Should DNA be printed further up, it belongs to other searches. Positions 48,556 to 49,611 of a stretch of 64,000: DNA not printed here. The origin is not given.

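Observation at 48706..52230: Soluble HisKA_3 histidine kinase carrying about 800 residues of Ala-rich tandem repeats, located next to a pilin gene with no adjacent regulator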

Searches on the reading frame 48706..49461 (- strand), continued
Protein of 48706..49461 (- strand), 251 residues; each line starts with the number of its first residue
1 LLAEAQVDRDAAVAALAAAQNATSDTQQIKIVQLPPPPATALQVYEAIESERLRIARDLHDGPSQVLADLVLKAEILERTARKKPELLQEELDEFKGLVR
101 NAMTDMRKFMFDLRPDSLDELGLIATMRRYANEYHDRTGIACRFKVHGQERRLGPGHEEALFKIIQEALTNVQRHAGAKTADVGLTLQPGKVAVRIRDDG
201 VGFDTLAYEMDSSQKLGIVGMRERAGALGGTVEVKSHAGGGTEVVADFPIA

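Call 90: search_protein_families(library=pfam, proteins=[L052:6627-7391:+, L052:7526-8515:+, L052:9039-12614:-, L052:4987-5436:-], max_evalue=0.1)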
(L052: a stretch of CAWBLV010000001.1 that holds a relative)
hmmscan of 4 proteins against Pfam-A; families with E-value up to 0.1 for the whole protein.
L052:6627-7391:+ (254 aa): 8 families
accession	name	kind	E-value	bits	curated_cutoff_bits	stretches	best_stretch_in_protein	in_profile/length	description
PF08282.18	Hydrolase_3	-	3.4e-30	106.1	20.9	2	153-230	173-250/255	haloacid dehalogenase-like hydrolase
PF00702.32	Hydrolase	-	5.9e-09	37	26.4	1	142-203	130-191/191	haloacid dehalogenase-like hydrolase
PF05116.19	S6PP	-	1.4e-08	35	20.3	1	136-214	133-212/247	Sucrose-6F-phosphate phosphohydrolase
PF02358.22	Trehalose_PPase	-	0.0005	19.7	27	1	29-94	2-72/235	Trehalose-phosphatase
PF12710.13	HAD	-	0.00086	20.2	27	0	44-72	89-117/189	haloacid dehalogenase-like hydrolase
PF13344.12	Hydrolase_6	-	0.00086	19.8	27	1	28-69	2-43/101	Haloacid dehalogenase-like hydrolase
PF13242.12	Hydrolase_like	-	0.005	17.2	22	0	172-198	10-37/75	HAD-hyrolase-like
PF13419.12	HAD_2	-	0.034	14.7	23.8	0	170-208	139-177/178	Haloacid dehalogenase-like hydrolase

L052:7526-8515:+ (329 aa): 0 families

L052:9039-12614:- (1191 aa): 8 families
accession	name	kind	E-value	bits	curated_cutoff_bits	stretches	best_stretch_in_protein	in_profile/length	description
PF04998.22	RNA_pol_Rpb1_5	-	9.2e-66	222.5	28.5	1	669-1047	1-257/267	RNA polymerase Rpb1, domain 5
PF04997.17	RNA_pol_Rpb1_1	-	1.3e-49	169.6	39.7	1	84-246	146-312/312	RNA polymerase Rpb1, domain 1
PF00623.25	RNA_pol_Rpb1_2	-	1.6e-37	129.7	25.3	2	295-389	71-165/166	RNA polymerase Rpb1, domain 2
PF04983.23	RNA_pol_Rpb1_3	-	2.1e-25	89.9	28.9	1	393-562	1-162/162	RNA polymerase Rpb1, domain 3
PF05000.22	RNA_pol_Rpb1_4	-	6.6e-15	55.4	24.8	1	591-658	1-83/107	RNA polymerase Rpb1, domain 4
PF21668.3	RPOC_hybrid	-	0.00025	21.2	27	1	931-989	5-70/102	DNA-directed RNA polymerase subunit beta', hybrid domain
PF13533.13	Biotin_lipoyl_2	-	0.0054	17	29.8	0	970-985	13-28/32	Biotin-lipoyl like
PF01551.29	Peptidase_M23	-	0.017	15.8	28.7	0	935-986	15-70/96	Peptidase family M23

L052:4987-5436:- (149 aa): 2 families
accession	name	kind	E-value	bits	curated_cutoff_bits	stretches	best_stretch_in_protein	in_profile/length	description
PF00072.30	Response_reg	-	8.4e-24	84.3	30.2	1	13-125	1-110/111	Response regulator receiver domain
PF23198.2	PDE8A_N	-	0.0021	18.4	29.6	1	19-106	19-106/147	PDE8A-like, N-terminal domain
